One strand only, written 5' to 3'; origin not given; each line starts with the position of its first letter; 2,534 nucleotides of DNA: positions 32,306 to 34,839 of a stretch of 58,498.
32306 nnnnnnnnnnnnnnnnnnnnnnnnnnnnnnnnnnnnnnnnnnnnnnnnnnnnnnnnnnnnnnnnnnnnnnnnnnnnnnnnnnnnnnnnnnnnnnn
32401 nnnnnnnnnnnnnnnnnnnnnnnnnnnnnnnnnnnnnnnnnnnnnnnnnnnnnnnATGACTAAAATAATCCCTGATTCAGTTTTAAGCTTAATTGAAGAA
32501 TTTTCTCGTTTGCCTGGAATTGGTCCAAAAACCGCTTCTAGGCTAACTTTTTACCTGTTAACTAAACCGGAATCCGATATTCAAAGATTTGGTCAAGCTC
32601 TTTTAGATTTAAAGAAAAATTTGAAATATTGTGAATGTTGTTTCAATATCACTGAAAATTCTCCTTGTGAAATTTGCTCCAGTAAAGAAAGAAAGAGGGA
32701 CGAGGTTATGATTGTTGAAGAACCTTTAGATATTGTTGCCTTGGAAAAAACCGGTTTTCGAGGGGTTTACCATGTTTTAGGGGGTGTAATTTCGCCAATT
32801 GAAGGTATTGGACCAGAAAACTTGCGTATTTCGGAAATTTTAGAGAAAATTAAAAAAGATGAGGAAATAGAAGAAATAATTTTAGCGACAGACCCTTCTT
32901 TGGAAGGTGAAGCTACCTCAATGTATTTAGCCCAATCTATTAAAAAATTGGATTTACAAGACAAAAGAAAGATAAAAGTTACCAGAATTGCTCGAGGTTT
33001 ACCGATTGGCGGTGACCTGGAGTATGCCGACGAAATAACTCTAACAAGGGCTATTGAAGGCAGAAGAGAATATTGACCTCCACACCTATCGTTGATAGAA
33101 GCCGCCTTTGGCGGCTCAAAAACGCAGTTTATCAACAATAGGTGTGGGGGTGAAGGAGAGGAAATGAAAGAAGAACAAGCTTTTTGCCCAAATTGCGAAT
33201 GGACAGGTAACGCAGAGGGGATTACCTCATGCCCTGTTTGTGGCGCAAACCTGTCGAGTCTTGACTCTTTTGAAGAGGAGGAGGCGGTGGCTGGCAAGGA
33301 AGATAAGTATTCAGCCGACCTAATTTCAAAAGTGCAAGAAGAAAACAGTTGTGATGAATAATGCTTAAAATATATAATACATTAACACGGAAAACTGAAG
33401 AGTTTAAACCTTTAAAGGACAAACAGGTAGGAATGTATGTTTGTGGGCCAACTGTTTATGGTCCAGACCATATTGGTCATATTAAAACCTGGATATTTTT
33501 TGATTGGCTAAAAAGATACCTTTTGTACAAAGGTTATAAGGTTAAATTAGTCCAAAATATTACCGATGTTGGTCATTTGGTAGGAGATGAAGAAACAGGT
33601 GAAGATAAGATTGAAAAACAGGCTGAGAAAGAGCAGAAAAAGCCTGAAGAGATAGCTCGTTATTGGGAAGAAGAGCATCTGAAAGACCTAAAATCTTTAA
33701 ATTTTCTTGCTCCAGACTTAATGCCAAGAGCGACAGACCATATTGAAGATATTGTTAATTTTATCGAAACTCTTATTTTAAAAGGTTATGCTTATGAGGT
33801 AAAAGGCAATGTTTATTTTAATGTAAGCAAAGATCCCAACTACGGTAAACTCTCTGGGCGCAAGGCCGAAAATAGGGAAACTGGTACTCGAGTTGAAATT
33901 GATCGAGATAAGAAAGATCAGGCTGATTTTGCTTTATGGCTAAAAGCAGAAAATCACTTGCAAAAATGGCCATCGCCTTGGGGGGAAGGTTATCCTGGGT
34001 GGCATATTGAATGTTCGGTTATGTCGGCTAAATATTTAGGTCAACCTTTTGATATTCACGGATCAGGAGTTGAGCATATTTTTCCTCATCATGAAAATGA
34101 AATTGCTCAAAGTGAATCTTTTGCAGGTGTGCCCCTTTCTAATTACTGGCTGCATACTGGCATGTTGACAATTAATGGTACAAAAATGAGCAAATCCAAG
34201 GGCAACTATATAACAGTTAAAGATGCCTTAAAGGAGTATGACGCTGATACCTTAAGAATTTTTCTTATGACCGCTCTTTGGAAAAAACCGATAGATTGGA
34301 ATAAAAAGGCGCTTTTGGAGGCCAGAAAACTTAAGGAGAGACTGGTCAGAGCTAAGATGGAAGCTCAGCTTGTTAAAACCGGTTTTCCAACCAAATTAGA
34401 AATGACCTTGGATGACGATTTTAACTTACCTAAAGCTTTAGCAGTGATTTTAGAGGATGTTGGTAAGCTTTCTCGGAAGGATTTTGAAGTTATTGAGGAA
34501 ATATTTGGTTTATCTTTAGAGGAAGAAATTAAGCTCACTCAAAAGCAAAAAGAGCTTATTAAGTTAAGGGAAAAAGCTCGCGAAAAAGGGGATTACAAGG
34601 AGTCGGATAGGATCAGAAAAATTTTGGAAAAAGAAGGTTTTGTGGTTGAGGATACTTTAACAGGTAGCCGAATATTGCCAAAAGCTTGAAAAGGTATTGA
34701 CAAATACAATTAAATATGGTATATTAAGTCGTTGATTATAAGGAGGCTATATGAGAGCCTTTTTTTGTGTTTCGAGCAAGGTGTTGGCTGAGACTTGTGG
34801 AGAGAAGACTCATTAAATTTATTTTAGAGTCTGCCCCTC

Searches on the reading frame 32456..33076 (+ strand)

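Call 79: search_protein_families(library=pfam, proteins=[window:32456-33076:+], max_evalue=0.001)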
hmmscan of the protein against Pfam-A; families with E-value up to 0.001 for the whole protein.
window:32456-33076:+ (206 aa): 6 families
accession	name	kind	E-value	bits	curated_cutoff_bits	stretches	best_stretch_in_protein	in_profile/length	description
PF13662.12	Toprim_4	-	7.6e-26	90.6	25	1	82-179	1-85/85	Toprim domain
PF21176.3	RecR_HhH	-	5.1e-15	55.4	27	1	11-51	3-43/45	RecR, helix-hairpin-helix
PF01751.28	Toprim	-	6.4e-14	52.3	23.1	1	83-178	1-96/96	Toprim domain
PF21175.2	RecR_C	-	2.4e-13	49.6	22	1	181-204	1-24/24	RecR, C-terminal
PF02132.21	RecR_ZnF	-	2.4e-07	30.8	22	1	56-76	1-21/21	RecR, Cys4-zinc finger domain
PF00633.29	HHH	-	0.0003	20.9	24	0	13-29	10-26/30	Helix-hairpin-helix motif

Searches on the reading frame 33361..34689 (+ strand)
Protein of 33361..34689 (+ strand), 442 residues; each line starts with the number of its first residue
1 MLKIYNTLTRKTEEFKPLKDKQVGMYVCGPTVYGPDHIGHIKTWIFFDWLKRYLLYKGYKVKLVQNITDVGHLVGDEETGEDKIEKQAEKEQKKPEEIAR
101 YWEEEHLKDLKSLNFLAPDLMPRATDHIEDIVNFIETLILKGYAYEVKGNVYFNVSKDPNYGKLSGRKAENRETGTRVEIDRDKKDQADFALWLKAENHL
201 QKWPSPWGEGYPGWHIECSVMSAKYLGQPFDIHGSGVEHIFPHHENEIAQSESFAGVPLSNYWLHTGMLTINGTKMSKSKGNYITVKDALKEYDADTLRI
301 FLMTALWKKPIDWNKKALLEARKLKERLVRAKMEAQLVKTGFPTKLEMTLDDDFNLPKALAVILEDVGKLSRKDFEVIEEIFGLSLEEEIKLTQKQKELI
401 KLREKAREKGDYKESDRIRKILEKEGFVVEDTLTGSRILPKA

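Call 79: search_protein_families(library=pfam, proteins=[window:33361-34689:+], max_evalue=0.001)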
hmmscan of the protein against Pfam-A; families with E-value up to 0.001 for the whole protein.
window:33361-34689:+ (442 aa): 5 families
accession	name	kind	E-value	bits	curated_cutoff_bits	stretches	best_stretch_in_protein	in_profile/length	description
PF01406.26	tRNA-synt_1e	-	1.1e-111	373.4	27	1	15-322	2-300/301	tRNA synthetases class I (C) catalytic domain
PF09334.17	tRNA-synt_1g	-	2.2e-16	60.1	20.1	2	255-305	307-357/391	tRNA synthetases class I (M)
PF00133.28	tRNA-synt_1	-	4e-11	42.8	22.7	1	229-308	328-408/414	tRNA synthetases class I (I, L, M and V)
PF01921.24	tRNA-synt_1f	-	2.7e-05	23.7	27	0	272-317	279-324/360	tRNA synthetases class I (K)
PF23493.1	CysS_C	-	7.2e-05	23.3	23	1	392-432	4-44/51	Cysteinyl-tRNA ligase anticodon binding domain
